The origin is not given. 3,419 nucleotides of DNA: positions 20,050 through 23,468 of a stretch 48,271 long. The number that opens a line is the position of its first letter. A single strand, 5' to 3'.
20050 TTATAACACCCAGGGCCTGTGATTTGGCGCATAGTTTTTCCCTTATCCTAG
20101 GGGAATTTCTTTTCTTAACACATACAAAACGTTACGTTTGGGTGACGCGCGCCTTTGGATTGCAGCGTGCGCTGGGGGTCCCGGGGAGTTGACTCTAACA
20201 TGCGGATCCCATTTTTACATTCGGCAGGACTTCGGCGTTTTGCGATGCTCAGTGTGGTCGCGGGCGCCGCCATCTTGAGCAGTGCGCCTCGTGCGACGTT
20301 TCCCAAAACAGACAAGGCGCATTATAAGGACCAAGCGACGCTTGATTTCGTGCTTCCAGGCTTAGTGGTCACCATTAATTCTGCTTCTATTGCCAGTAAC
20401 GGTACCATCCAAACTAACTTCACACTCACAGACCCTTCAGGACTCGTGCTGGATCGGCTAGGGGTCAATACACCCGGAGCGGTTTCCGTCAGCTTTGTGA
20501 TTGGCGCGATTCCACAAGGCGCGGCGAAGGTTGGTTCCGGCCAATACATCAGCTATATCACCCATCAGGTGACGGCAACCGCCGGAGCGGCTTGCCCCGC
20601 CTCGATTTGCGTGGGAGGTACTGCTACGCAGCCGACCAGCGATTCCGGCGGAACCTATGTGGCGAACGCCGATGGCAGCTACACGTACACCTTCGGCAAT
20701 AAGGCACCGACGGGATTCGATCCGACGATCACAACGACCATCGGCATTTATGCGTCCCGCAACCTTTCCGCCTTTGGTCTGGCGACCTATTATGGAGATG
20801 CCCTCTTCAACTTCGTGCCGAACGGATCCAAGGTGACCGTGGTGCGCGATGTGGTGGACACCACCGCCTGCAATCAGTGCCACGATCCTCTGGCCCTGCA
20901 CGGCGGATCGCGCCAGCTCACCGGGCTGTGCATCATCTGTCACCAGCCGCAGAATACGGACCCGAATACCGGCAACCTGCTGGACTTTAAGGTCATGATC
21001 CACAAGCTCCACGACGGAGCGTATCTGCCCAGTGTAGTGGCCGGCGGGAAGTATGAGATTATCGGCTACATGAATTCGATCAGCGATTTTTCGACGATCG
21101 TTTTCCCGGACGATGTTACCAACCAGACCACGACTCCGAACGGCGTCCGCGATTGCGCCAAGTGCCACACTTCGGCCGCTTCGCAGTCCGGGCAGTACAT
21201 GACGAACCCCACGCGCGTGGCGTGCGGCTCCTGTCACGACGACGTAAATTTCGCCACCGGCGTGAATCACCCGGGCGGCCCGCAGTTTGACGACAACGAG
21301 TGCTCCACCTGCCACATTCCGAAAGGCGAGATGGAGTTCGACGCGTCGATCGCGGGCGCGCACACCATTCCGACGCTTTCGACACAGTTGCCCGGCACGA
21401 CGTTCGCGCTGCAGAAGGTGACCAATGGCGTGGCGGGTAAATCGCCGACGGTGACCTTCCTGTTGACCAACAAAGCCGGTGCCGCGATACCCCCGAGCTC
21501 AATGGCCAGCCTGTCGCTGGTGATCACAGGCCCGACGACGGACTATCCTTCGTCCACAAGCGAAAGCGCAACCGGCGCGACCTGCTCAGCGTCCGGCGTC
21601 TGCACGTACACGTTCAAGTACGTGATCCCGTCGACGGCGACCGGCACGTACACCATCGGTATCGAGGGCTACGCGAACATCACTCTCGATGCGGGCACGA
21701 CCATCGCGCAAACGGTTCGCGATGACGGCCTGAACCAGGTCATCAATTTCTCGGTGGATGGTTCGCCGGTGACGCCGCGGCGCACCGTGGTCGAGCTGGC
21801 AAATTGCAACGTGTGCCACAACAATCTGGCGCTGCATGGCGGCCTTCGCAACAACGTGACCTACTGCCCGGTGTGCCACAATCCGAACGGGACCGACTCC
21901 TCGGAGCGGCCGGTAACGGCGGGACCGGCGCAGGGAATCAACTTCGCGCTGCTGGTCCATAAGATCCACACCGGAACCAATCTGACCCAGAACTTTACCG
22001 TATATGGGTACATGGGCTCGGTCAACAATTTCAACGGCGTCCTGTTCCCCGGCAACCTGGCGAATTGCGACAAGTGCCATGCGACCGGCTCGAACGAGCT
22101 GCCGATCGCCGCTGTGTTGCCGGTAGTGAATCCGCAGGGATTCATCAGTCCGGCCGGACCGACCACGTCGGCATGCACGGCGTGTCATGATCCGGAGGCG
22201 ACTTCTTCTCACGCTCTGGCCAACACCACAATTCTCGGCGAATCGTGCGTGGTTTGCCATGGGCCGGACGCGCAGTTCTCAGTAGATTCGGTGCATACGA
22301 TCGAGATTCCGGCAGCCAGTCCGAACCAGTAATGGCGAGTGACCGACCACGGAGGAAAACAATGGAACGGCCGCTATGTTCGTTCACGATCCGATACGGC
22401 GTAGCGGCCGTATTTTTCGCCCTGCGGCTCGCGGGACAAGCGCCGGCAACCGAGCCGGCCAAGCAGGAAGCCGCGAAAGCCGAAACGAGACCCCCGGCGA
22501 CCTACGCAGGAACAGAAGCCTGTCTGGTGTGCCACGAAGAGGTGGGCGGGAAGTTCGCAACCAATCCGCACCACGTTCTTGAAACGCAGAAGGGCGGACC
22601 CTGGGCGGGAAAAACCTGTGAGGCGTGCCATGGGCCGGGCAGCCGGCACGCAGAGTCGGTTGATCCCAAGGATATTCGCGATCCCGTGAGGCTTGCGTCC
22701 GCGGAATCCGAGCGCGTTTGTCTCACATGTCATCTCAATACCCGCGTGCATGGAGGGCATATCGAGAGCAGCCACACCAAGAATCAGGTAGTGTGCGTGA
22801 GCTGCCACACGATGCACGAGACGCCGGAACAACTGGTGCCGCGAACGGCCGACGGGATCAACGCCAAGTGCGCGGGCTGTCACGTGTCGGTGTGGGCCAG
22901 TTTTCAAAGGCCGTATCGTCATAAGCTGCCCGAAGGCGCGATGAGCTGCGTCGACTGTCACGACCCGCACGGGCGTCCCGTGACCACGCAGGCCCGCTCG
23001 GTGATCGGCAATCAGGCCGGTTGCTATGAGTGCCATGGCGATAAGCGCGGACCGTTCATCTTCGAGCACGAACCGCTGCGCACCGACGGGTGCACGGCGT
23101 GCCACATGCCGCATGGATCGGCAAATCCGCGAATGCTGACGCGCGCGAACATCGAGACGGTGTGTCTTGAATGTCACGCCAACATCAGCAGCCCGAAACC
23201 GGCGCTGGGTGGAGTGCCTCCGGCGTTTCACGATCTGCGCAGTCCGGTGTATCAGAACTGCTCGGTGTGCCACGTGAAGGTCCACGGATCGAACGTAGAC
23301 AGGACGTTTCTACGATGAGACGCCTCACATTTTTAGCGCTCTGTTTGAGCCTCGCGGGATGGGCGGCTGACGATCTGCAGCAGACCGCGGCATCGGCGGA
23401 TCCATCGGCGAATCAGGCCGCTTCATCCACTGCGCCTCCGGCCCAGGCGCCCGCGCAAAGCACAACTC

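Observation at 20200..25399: MtrCAB-type porin-cytochrome electron conduit in an Acidobacteria-like genomic context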

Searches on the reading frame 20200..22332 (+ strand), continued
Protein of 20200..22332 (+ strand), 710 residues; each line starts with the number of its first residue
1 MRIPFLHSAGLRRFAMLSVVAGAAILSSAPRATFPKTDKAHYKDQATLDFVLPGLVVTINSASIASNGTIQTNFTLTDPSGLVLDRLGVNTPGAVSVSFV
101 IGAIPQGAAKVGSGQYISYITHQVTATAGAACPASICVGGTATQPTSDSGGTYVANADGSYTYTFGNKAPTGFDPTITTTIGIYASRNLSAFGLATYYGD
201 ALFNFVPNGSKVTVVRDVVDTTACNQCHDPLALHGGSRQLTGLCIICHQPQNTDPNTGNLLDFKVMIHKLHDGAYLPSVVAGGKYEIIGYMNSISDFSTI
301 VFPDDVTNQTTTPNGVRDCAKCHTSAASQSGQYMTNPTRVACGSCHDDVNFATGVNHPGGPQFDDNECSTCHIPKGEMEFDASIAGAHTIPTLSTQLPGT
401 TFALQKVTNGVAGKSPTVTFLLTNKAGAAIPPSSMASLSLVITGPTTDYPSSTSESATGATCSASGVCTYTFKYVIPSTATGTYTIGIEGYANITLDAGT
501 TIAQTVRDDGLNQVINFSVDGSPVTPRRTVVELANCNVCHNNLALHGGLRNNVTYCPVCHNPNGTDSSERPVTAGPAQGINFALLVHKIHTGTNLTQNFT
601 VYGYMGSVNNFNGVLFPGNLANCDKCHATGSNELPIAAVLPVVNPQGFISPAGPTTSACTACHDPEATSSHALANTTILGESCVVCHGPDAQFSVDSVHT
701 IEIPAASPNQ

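Call 79: predict_structure(alignment_id=A4)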
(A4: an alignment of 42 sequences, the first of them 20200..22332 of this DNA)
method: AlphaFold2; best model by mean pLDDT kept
length: 710 residues; sequences in the alignment: 42
mean_pLDDT: 80.5   pTM: 0.76
mean pLDDT of the five models: 80.5, 74.8, 74.1, 72.1, 66.6
residues with pLDDT >= 90: 209; 70-90: 367; 50-70: 112; < 50: 22
segments of 3 or more residues with pLDDT < 50: 1-3, 307-314, 707-710
pLDDT, mean of each block of 10 residues (from residue 1): 54 79 65 79 88 93 97 94 91 94 78 74 78 70 91 93 97 93 94 90 95 83 80 76 87 85 86 80 81 79 53 58 81 76 68 51 55 70 74 79 96 97 95 95 85 93 97 96 94 85 81 94 88 76 64 82 83 85 75 66 74 69 81 75 80 78 71 58 75 80 54
secondary structure, 60 per line:
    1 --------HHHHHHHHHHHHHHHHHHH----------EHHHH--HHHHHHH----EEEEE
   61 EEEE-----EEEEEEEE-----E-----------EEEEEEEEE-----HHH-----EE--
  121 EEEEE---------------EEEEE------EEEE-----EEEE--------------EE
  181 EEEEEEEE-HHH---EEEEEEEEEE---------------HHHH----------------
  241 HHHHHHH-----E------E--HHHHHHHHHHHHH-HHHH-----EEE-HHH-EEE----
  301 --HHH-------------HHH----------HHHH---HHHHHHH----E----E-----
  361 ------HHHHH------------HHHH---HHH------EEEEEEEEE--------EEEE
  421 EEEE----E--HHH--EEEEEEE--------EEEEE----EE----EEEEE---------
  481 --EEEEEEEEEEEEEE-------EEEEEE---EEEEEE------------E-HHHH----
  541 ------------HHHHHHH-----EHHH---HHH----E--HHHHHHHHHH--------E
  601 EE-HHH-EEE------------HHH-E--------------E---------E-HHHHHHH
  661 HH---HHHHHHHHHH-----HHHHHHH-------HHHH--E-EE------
elements in order (helices of 4 or more, strands of 3 or more residues): H9-27 H39-42 H45-51 E56-64 E70-77 E95-103 E121-125 E141-145 E152-155 E161-164 E179-188 E196-205 H221-224 H241-247 H263-275 H277-280 E286-288 E294-296 H332-335 H339-345 H367-371 H384-387 E400-408 E417-424 E437-443 E452-456 E467-471 E483-496 E504-509 E513-518 H533-536 H553-559 H582-591 E600-602 E608-610 H654-662 H666-675 H681-687 H695-698

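Call 81: fold_search(model_id=the predicted structure, library=pdb)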
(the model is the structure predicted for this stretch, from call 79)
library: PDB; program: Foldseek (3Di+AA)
matches with E <= 10: 1362; with E <= 0.001: 18
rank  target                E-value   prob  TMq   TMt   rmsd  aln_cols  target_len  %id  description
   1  4lmh_B                1.9e-27  1.00  0.64  0.65   6.6       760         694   20  Crystal structure of the outer membrane decaheme cytochrome OmcA (released 2014-04-16)
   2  4lmh_D                5.7e-27  1.00  0.63  0.64   8.2       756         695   19  Crystal structure of the outer membrane decaheme cytochrome OmcA (released 2014-04-16)
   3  4lmh_A                1.1e-26  1.00  0.64  0.65   6.7       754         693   21  Crystal structure of the outer membrane decaheme cytochrome OmcA (released 2014-04-16)
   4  4lmh_C                2.8e-26  1.00  0.63  0.65   6.7       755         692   21  Crystal structure of the outer membrane decaheme cytochrome OmcA (released 2014-04-16)
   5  3ucp                  4.9e-26  1.00  0.61  0.55   8.3       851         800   21  Outer membrane Endecaheme cytochrome UndA from Shewanella sp. HRCR-6 (released 2012-08-08)
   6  6qyc_A                7.0e-23  1.00  0.53  0.61   8.1       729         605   19  Crystal structure of MtrC from Shewanella baltica OS185 (released 2020-04-22)
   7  6qyc_C                8.7e-23  1.00  0.57  0.66   6.5       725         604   20  Crystal structure of MtrC from Shewanella baltica OS185 (released 2020-04-22)
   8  6qyc_B                4.3e-22  1.00  0.54  0.62   8.0       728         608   19  Crystal structure of MtrC from Shewanella baltica OS185 (released 2020-04-22)
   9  8qc9                  4.6e-21  1.00  0.57  0.64   7.5       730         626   16  Crystal structure of the outer membrane decaheme cytochrome MtrC (A293Boc-Lys) (released 2024-09-04)
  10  8qbq                  7.4e-21  1.00  0.57  0.64   7.4       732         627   16  Crystal structure of the outer membrane decaheme cytochrome MtrC (A430Boc-Lys) (released 2024-09-04)
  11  7qth                  1.0e-20  1.00  0.59  0.66   6.2       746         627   17  Crystal structure of the Shewanella oneidensis MR1 MtrC mutant C453A (released 2023-01-18)
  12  4lm8                  1.0e-20  1.00  0.57  0.64   7.5       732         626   16  Crystal structure of the outer membrane decaheme cytochrome MtrC (released 2015-02-11)
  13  7o7g                  1.8e-20  1.00  0.57  0.64   7.6       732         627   16  Crystal structure of the Shewanella oneidensis MR1 MtrC mutant H561M (released 2021-10-06)
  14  3pmq                  4.1e-20  1.00  0.56  0.66   7.2       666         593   20  Crystal structure of the outer membrane decaheme cytochrome MtrF (released 2011-05-25)
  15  8qbz                  4.1e-20  1.00  0.57  0.64   7.4       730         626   16  Crystal structure of the outer membrane decaheme cytochrome MtrC (E344Boc-Lys) (released 2024-09-04)
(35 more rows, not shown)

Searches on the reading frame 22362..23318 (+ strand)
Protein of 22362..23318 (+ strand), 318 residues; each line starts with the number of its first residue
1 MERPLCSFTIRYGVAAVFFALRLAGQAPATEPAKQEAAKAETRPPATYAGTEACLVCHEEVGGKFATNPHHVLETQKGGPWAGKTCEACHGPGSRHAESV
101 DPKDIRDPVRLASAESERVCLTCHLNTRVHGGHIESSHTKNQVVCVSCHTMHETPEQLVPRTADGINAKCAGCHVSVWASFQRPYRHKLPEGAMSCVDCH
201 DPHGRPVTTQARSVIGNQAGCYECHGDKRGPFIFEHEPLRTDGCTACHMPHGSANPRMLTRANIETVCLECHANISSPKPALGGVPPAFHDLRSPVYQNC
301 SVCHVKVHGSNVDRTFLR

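Call 4: search_protein_families(library=ncbifam, proteins=[window:22362-23318:+], max_evalue=1)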
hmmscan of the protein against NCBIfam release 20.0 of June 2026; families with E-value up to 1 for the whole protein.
window:22362-23318:+ (318 aa): 14 families
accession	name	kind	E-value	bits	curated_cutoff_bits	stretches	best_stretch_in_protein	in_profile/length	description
TIGR03508.1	decahem_SO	subfamily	5.2e-70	235.9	192.2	1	50-313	1-257/258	DmsE family decaheme c-type cytochrome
NF041028.1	decahem_GSU2203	exception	3.8e-56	190.6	325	1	28-312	13-303/317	GSU2203 family decaheme c-type cytochrome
TIGR01905.1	paired_CXXCH_1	subfamily_domain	2.7e-21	75.2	25.2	3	236-273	1-37/41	doubled CXXCH domain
TIGR03153.1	cytochr_NrfH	equivalog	9.5e-10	38.7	134.2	2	114-167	25-77/138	cytochrome c nitrite reductase small subunit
NF008659.0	PRK11659.1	equivalog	1.4e-08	34.7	184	2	17-175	15-168/188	cytochrome c nitrite reductase pentaheme subunit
NF041198.1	UshA_like_PCGU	equivalog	4.6e-06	25.5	275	2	53-126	444-510/519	UshA-like (seleno)protein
NF047727.1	4hemeCytCCctA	equivalog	6.9e-05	22.9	180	1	167-229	57-108/109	tetraheme c-type cytochrome CctA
NF045722.1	c3_cytochr_TmcA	equivalog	0.0025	17.7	114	2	120-176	60-112/125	acidic tetraheme cytochrome c3 TmcA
TIGR02162.1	torC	equivalog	0.0068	15.7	478.2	1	133-176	35-83/387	pentaheme c-type cytochrome TorC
NF043010.1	Cyt554_Nsmonas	equivalog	0.0087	15.5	400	1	33-96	61-121/238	cytochrome c-550 CycA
NF033196.2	c_type_nonphoto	exception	0.02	15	70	1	83-156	27-98/98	c-type cytochrome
TIGR03146.1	cyt_nit_nrfB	equivalog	0.031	14.6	166.6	1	162-228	79-144/145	cytochrome c nitrite reductase pentaheme subunit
NF049875.1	NetB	exception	0.038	13.8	380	1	27-180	50-201/211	Nrf-like electron transfer protein NetB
TIGR04315.1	octaheme_Shew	subfamily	0.13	11.3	375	0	193-251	187-253/440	tetrathionate reductase family octaheme c-type cytochrome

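Call 5: search_protein_families(library=pfam, proteins=[window:22362-23318:+], max_evalue=1)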
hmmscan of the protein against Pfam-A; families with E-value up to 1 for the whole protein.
window:22362-23318:+ (318 aa): 7 families
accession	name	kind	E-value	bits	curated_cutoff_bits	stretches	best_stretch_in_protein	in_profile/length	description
PF09699.15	Paired_CXXCH_1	-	6e-28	96.7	20.6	4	236-274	1-38/41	Doubled CXXCH motif (Paired_CXXCH_1)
PF14522.11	Cytochrome_C7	-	9.6e-12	45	24.8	4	167-225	13-66/67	Cytochrome c7 and related cytochrome c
PF14537.11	Cytochrom_c3_2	-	6e-11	43.1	25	5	138-225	2-78/79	Cytochrome c3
PF13435.11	Cytochrome_C554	-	1.7e-06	29.3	20.8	2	34-91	30-84/84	Cytochrome c554 and c-prime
PF22678.1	Cytochrom_c_NrfB-like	-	9.6e-05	23.2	27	1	86-173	1-89/89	Cytochrome c-type protein NrfB-like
PF03264.19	Cytochrom_NNT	-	0.0073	16.5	24.1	2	137-176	31-74/174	NapC/NirT cytochrome c family, N-terminal region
PF20120.5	DUF6510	-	0.022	15.1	26.4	1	138-197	22-81/86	Family of unknown function (DUF6510)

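Call 9: search_solved_structures(query=window:22362-23318:+, max_evalue=0.001)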
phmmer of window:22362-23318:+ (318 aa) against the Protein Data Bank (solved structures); distinct sequences matched with E-value up to 0.001: 3.
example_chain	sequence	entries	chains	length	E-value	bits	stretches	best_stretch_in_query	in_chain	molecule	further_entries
6r2q_A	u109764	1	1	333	6.6e-37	130.5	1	48-311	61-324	Cystathionine beta-synthase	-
2ozy_A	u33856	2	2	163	6.3e-06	28.7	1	52-175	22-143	Cytochrome c-type protein nrfB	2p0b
6qvm_A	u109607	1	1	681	0.00079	21.8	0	82-180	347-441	Multiheme cytochrome cf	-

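Call 34: search_dna_similar(query=window:22362-23318:+, collection=plasmids, mode=protein, max_rows=25)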
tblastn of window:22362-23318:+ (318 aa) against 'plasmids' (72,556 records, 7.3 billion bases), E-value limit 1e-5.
Records with a match: 1; places in all: 1; records where one place covers at least 80% of the query: 1.
Best place of each record, by identity: <60% 1.
By first word of the organism name: Photobacterium 1.
By predicted mobility (MOB-suite, as given by PLSDB): non-mobilizable 1.
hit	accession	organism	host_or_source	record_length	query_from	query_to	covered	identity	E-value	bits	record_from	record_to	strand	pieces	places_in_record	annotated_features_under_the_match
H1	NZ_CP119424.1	Photobacterium sp. DA100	-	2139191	5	311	97%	31.2%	8e-35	141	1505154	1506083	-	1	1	none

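Call 36: get_annotated_region(hit=H1, flank=7000)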
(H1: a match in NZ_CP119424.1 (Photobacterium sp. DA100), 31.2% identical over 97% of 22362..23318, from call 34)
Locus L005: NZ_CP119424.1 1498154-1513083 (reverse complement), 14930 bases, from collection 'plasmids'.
description: Photobacterium sp. DA100 plasmid pDA100, complete sequence
organism: Photobacterium sp. DA100 (NCBI taxid 3027472)
taxonomy: Bacteria; Pseudomonadota; Gammaproteobacteria; Vibrionales; Vibrionaceae; Photobacterium; Photobacterium sp. DA100
host: -; source: -; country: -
typing (MOB-suite, as given by PLSDB): non-mobilizable
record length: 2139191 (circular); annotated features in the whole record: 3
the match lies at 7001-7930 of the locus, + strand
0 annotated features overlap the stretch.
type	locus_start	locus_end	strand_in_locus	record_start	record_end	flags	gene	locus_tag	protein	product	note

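Call 38: search_protein_families(library=ncbifam, proteins=[L005:4756-6948:+, L005:7004-7960:+, L005:7971-9941:+], max_evalue=0.001)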
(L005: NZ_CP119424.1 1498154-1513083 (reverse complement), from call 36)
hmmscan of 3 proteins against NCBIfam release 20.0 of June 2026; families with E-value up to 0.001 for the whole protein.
L005:4756-6948:+ (730 aa): 2 families
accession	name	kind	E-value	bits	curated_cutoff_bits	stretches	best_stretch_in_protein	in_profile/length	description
TIGR03507.1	decahem_SO1788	subfamily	5.2e-117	392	209.3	1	51-724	4-672/672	OmcA/MtrC family decaheme c-type cytochrome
TIGR03153.1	cytochr_NrfH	equivalog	4.4e-06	26.8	134.2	1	200-319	27-133/138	cytochrome c nitrite reductase small subunit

L005:7004-7960:+ (318 aa): 10 families
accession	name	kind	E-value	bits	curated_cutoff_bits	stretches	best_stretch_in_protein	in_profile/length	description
TIGR03508.1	decahem_SO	subfamily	2e-96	322.4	192.2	1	51-311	1-257/258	DmsE family decaheme c-type cytochrome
NF041028.1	decahem_GSU2203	exception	5.1e-64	216.5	325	1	38-282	24-257/317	GSU2203 family decaheme c-type cytochrome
TIGR01905.1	paired_CXXCH_1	subfamily_domain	6.8e-27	93.1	25.2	2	243-278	1-37/41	doubled CXXCH domain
NF008659.0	PRK11659.1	equivalog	3.2e-19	69.4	184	1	11-192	9-177/188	cytochrome c nitrite reductase pentaheme subunit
TIGR03146.1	cyt_nit_nrfB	equivalog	1e-14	55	166.6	1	48-185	7-144/145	cytochrome c nitrite reductase pentaheme subunit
NF049875.1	NetB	exception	9.1e-13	48.5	380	1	25-186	45-199/211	Nrf-like electron transfer protein NetB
NF045722.1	c3_cytochr_TmcA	equivalog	1.1e-05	25.2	114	0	173-238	55-117/125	acidic tetraheme cytochrome c3 TmcA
NF041198.1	UshA_like_PCGU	equivalog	0.00012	20.8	275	1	50-137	440-510/519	UshA-like (seleno)protein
TIGR03153.1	cytochr_NrfH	equivalog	0.00015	21.8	134.2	0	175-218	28-69/138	cytochrome c nitrite reductase small subunit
TIGR03507.1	decahem_SO1788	subfamily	0.00026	19.6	209.3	1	154-225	245-319/672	OmcA/MtrC family decaheme c-type cytochrome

L005:7971-9941:+ (656 aa): 1 family
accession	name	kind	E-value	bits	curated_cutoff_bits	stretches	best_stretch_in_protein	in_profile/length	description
TIGR03509.1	OMP_MtrB_PioB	subfamily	3.7e-165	551.1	240.05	1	50-655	1-661/662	MtrB/PioB family decaheme-associated outer membrane protein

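Call 48: find_homologous_proteins(query=L005:7971-9941:+, max_evalue=0.001)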
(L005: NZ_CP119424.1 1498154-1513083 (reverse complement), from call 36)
Query L005:7971-9941:+ (656 aa): 69 proteins with E <= 0.001 among 8000 candidates.
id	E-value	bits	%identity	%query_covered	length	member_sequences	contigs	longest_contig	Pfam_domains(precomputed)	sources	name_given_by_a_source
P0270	0.0e+0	1451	95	100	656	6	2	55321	PF11854.15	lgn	-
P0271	0.0e+0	1011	64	100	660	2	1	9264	PF11854.15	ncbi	-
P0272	4.7e-263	893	57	100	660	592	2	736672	PF11854.15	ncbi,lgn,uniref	ncbi:MtrB/PioB family decaheme-associated outer membrane protein [Vibrio vulnificus]|uniref:MtrB/Pio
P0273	1.4e-254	865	56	100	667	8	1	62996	PF11854.15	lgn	-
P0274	1.8e-252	858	56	100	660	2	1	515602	PF11854.15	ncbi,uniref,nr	ncbi:MtrB/PioB family decaheme-associated outer membrane protein [Vibrio sp. CAU 1672]|uniref:MtrB/P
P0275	3.2e-248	844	56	100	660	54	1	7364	PF11854.15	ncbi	-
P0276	1.2e-244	833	55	100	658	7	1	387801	PF11854.15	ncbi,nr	ncbi:MtrB/PioB family decaheme-associated outer membrane protein [Vibrio alginolyticus]|nr:MtrB/PioB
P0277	3.4e-243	828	54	100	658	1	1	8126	PF11854.15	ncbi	-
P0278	1.6e-242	826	55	100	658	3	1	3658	PF11854.15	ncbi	-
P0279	7.6e-242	823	54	100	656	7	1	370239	PF11854.15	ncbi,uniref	ncbi:MtrB/PioB family decaheme-associated outer membrane protein [Vibrio mediterranei]|uniref:MtrB/P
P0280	1.4e-241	822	55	100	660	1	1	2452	PF11854.15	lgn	-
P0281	5.4e-241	820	54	100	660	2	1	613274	PF11854.15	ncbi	ncbi:MtrB/PioB family decaheme-associated outer membrane protein [Vibrio sp. FJH11]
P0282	3.1e-240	818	53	100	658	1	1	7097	PF11854.15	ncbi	-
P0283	1.2e-239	816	54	100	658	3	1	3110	PF11854.15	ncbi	-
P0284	7.9e-235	800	52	100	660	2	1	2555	PF11854.15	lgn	-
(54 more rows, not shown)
